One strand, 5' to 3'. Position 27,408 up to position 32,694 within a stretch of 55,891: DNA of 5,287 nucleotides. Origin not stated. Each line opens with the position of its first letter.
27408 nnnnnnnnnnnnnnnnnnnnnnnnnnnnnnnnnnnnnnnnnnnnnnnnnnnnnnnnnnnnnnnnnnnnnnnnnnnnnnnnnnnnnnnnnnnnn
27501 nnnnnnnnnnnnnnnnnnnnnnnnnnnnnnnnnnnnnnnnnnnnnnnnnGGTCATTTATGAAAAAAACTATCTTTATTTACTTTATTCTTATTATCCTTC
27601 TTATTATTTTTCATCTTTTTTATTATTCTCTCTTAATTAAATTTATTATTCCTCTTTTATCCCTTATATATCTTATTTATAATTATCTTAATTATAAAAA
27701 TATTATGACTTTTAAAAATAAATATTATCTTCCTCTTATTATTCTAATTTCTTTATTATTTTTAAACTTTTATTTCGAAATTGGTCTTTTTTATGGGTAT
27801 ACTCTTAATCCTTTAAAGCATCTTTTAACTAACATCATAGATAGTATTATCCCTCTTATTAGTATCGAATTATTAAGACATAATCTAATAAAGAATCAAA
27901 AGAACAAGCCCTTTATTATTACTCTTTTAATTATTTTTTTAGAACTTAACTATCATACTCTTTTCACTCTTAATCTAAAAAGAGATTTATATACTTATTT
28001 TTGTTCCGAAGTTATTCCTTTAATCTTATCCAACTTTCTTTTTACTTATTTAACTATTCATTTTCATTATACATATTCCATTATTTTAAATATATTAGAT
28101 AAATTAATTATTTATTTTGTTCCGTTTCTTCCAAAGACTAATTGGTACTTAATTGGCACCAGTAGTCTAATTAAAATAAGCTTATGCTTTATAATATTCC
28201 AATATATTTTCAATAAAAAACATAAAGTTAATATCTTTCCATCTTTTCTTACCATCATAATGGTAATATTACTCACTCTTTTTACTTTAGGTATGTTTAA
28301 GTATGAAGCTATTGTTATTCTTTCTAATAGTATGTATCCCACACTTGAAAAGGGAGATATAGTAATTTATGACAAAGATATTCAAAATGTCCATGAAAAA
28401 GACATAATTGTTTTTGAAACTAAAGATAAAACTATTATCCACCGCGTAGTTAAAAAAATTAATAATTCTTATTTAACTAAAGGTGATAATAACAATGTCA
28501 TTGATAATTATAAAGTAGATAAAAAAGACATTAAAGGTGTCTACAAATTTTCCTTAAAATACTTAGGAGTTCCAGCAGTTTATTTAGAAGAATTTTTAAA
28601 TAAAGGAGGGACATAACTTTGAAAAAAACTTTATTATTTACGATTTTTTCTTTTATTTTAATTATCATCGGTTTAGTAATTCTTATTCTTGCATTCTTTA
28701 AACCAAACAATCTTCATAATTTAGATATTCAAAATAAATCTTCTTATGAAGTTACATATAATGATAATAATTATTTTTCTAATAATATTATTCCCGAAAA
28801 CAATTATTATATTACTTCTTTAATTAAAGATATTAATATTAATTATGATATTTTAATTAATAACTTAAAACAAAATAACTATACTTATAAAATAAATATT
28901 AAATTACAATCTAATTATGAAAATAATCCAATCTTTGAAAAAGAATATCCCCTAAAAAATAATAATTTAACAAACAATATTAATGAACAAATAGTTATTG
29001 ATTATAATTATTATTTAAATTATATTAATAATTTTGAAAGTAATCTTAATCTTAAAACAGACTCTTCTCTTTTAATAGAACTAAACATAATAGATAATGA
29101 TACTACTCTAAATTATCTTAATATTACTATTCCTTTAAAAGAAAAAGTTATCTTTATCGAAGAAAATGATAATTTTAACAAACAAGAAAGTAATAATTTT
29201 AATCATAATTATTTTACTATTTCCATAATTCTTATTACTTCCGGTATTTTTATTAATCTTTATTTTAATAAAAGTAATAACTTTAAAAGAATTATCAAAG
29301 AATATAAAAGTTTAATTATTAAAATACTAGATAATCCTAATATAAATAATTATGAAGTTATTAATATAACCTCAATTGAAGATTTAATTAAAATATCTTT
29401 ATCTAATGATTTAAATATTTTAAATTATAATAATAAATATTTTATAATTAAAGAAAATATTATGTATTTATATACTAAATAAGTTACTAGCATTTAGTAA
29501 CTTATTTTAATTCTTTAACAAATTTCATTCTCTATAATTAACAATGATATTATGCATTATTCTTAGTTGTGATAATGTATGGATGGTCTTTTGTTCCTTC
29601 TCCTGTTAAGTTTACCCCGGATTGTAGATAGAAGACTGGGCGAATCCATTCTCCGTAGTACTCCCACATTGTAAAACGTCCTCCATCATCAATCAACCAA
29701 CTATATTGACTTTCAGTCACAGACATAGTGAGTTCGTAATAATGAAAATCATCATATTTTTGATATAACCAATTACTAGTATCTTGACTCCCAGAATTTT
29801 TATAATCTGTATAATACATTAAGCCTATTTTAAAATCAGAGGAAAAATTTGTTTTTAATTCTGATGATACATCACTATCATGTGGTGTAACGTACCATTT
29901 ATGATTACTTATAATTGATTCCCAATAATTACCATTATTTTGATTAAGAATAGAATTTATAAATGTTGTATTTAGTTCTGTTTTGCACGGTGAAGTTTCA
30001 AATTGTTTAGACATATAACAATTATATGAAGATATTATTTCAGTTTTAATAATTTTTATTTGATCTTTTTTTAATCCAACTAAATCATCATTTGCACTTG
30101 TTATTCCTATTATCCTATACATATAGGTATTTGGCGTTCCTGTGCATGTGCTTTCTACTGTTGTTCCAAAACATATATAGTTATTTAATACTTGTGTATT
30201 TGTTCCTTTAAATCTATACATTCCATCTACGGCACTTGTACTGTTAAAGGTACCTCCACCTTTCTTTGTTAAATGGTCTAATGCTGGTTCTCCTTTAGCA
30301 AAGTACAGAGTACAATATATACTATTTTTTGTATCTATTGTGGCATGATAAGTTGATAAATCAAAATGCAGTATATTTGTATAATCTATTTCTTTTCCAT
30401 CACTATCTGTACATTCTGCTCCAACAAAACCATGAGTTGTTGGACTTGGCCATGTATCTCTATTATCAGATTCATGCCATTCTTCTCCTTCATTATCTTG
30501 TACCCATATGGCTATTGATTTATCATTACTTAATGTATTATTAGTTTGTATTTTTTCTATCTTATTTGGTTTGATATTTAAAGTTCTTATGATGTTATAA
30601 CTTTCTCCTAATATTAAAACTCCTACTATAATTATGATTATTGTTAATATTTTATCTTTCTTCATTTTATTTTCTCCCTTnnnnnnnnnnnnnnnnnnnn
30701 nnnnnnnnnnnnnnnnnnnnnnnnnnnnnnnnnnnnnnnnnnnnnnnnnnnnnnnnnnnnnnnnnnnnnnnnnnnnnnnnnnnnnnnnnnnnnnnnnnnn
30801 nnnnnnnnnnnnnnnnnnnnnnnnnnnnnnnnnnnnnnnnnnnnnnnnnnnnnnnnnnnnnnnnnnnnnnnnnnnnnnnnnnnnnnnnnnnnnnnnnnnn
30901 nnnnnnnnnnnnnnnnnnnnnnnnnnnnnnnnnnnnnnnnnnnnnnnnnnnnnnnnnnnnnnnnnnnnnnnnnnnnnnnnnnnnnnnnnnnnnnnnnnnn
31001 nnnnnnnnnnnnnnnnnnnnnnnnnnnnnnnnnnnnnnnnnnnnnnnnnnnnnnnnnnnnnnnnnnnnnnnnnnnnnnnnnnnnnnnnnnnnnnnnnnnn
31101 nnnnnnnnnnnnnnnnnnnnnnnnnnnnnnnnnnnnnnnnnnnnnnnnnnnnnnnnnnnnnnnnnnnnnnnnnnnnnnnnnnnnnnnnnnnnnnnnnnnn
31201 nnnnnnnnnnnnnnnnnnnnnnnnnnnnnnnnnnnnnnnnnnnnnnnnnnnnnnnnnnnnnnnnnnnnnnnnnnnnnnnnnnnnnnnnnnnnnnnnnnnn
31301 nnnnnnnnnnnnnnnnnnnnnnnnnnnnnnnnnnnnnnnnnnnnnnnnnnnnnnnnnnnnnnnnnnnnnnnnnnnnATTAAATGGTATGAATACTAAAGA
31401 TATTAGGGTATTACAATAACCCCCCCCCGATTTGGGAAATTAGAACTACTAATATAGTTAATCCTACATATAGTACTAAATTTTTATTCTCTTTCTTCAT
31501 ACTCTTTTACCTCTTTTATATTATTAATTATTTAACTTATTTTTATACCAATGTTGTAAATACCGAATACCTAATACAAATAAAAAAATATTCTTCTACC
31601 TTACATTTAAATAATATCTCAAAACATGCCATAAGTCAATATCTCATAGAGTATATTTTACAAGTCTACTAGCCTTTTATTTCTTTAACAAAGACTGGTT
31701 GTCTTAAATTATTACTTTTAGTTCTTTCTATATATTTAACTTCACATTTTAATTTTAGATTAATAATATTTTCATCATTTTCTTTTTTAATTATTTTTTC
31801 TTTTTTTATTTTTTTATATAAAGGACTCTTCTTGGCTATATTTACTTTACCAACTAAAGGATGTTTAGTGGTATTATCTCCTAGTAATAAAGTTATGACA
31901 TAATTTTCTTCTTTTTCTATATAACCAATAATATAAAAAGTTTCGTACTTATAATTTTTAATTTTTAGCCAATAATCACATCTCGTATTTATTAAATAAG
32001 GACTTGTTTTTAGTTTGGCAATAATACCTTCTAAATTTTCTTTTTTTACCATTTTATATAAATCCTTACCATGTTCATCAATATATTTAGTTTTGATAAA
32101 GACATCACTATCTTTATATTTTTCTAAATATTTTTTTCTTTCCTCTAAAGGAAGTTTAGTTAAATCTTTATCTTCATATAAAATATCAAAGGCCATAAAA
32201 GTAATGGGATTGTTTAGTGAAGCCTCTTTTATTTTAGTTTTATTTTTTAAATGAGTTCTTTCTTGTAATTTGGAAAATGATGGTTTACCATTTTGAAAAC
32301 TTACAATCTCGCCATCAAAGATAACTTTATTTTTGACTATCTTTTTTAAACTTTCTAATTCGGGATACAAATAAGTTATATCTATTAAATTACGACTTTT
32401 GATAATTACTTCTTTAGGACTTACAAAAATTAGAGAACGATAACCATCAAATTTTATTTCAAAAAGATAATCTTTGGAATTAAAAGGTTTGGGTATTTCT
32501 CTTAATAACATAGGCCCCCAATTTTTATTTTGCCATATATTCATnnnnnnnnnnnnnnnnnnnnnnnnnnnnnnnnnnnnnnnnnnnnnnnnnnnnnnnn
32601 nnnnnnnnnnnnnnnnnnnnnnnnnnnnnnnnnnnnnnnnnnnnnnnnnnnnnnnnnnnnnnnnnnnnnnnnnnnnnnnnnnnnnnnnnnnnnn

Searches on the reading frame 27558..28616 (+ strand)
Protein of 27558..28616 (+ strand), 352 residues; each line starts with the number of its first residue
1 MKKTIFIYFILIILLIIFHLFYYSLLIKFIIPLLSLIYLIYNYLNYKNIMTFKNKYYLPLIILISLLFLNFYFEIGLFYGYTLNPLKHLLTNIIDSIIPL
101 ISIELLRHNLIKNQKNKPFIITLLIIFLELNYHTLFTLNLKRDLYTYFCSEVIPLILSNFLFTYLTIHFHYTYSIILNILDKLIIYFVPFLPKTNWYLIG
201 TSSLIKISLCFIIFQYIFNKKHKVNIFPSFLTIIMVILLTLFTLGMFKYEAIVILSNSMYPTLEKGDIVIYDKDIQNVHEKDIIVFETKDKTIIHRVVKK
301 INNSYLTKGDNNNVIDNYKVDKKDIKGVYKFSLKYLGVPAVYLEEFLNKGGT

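Call 40: search_protein_families(library=pfam, proteins=[window:27558-28616:+], max_evalue=0.001)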
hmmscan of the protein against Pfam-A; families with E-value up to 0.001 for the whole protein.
window:27558-28616:+ (352 aa): 2 families
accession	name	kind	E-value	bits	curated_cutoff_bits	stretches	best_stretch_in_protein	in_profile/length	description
PF10502.14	Peptidase_S26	-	1.3e-08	35.4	22.9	1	230-298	4-78/168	Signal peptidase, peptidase S26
PF00717.28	Peptidase_S24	-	2.2e-07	31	23.3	1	251-322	37-105/116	Peptidase S24-like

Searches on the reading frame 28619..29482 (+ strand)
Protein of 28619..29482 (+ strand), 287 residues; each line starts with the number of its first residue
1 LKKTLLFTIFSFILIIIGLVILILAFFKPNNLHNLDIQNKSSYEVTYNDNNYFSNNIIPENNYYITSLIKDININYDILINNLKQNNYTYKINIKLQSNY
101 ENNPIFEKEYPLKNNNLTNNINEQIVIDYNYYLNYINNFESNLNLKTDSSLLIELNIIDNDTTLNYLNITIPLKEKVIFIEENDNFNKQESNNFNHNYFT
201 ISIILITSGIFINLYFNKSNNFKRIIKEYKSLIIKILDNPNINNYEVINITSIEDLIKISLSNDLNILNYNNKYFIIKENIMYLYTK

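Call 40: search_protein_families(library=pfam, proteins=[window:28619-29482:+], max_evalue=0.001)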
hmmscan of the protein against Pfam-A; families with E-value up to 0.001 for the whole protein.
window:28619-29482:+ (287 aa): 1 family
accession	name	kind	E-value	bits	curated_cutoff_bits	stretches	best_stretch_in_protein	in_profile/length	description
PF17231.7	DUF5305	-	2.2e-06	27.7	29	1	199-285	120-217/217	Family of unknown function (DUF5305)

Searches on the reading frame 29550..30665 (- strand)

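Call 8: search_protein_families(library=pfam, proteins=[window:29550-30665:-], max_evalue=1)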
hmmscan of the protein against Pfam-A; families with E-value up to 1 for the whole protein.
window:29550-30665:- (371 aa): 1 family
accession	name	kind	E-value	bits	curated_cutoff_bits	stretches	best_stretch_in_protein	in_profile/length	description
PF02577.19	BFN_dom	-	0.028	14.7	27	1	48-114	9-74/112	Bifunctional nuclease domain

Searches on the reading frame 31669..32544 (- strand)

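Call 40: search_protein_families(library=pfam, proteins=[window:31669-32544:-], max_evalue=0.001)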
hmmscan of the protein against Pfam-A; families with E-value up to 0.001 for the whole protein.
window:31669-32544:- (291 aa): 2 families
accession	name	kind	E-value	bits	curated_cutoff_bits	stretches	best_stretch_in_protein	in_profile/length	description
PF01068.26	DNA_ligase_A_M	-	1.8e-32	113.1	26.2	1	19-196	15-204/204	ATP dependent DNA ligase domain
PF09414.15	RNA_ligase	-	8e-07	29.8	27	1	26-196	3-171/171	RNA ligase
